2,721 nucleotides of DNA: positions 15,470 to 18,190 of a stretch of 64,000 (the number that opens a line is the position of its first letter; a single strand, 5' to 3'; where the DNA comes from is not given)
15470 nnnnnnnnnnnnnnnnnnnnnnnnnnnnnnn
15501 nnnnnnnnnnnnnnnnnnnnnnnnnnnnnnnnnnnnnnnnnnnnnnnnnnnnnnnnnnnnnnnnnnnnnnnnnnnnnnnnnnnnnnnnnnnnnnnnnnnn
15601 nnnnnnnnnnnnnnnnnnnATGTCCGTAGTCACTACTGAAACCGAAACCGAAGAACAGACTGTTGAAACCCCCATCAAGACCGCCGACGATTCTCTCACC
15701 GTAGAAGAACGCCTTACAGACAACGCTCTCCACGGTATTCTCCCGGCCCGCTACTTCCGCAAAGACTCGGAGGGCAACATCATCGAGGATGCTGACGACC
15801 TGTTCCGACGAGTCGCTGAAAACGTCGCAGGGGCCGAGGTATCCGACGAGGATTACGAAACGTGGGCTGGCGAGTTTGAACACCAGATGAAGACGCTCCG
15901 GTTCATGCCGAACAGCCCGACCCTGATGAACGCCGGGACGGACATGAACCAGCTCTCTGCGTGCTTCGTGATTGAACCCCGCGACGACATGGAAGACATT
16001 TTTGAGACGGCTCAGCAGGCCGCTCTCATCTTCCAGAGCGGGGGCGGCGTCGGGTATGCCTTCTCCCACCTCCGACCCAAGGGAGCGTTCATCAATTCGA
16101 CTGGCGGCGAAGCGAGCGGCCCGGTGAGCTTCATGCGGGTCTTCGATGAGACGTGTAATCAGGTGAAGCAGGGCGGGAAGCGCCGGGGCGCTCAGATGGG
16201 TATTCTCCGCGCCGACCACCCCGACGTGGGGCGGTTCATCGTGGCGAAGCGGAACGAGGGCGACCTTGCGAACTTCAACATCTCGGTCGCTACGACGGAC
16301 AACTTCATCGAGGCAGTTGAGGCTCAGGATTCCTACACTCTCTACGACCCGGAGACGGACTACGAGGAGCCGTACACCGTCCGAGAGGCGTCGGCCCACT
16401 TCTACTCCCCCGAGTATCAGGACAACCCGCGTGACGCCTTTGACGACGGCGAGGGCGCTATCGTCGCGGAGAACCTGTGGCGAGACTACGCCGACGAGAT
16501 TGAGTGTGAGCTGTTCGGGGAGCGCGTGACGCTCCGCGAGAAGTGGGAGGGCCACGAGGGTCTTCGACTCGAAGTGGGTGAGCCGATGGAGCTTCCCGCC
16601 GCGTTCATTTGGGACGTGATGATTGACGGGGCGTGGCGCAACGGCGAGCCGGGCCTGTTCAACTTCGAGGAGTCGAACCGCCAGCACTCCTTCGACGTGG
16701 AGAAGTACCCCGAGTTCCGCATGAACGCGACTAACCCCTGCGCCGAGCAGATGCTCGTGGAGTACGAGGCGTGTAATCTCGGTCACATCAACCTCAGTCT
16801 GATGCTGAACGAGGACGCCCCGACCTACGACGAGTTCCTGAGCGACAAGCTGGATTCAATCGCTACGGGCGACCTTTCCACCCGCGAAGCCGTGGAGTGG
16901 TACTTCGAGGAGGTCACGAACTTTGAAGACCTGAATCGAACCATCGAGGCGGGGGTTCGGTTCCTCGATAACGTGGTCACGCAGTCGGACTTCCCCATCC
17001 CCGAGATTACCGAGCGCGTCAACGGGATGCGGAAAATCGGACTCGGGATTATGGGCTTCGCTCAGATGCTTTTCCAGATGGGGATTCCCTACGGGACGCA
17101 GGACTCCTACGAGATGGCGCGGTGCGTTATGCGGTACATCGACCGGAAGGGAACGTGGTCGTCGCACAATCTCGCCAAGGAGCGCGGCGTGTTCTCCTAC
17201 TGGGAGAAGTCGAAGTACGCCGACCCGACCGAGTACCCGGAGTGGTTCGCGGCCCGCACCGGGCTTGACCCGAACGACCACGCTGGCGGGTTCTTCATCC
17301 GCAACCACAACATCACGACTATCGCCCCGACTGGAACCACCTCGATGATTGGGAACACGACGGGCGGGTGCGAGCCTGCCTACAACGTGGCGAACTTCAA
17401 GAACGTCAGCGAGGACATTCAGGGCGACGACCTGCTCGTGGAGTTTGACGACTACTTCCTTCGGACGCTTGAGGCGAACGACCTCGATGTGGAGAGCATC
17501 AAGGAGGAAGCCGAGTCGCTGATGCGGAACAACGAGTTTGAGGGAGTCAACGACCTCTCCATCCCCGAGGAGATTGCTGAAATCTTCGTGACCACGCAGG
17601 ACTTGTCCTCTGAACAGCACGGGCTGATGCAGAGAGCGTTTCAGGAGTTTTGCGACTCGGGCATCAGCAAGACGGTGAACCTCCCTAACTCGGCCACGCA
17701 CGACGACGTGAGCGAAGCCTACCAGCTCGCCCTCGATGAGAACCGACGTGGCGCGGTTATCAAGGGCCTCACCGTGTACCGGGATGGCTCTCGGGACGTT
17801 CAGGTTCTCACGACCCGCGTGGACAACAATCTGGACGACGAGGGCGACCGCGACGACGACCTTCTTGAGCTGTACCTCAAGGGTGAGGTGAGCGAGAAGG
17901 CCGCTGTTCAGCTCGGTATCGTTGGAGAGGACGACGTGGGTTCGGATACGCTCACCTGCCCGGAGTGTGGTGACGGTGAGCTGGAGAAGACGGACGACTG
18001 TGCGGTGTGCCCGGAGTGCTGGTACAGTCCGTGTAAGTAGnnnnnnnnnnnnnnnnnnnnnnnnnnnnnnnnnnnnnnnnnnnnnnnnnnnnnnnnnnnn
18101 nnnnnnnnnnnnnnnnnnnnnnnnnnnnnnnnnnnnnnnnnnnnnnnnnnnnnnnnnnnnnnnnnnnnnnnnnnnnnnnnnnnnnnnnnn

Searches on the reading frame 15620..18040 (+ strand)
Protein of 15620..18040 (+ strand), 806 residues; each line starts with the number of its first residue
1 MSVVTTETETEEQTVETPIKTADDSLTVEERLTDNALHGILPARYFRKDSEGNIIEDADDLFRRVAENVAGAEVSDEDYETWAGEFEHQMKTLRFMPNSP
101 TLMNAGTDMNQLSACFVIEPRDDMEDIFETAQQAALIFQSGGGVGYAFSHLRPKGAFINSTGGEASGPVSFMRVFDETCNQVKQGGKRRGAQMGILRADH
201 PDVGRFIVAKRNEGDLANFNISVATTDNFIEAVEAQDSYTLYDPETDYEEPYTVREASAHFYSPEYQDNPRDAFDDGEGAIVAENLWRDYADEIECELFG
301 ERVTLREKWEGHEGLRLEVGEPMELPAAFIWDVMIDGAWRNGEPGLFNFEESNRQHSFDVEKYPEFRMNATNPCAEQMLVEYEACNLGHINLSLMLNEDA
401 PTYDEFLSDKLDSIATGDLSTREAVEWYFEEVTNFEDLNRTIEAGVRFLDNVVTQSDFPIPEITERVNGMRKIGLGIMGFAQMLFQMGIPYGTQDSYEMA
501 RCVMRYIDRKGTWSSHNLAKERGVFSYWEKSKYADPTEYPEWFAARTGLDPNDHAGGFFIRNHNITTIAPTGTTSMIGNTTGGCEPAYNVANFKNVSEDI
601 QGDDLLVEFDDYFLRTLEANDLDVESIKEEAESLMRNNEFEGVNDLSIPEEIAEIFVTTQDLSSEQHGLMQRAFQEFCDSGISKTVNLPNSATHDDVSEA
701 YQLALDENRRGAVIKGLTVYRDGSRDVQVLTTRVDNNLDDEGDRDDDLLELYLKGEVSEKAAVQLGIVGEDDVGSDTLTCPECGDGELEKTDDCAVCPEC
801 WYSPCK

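Call 3: search_protein_families(library=pfam, proteins=[window:15620-18040:+], max_evalue=0.01)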
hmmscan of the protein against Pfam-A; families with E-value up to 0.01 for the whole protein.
window:15620-18040:+ (806 aa): 2 families
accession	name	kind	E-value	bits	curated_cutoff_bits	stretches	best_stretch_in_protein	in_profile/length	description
PF02867.20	Ribonuc_red_lgC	-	2.5e-115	386.5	23.9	1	113-706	1-514/523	Ribonucleotide reductase, barrel domain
PF00317.26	Ribonuc_red_lgN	-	6.4e-21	74.6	28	1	31-109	2-76/77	Ribonucleotide reductase, all-alpha domain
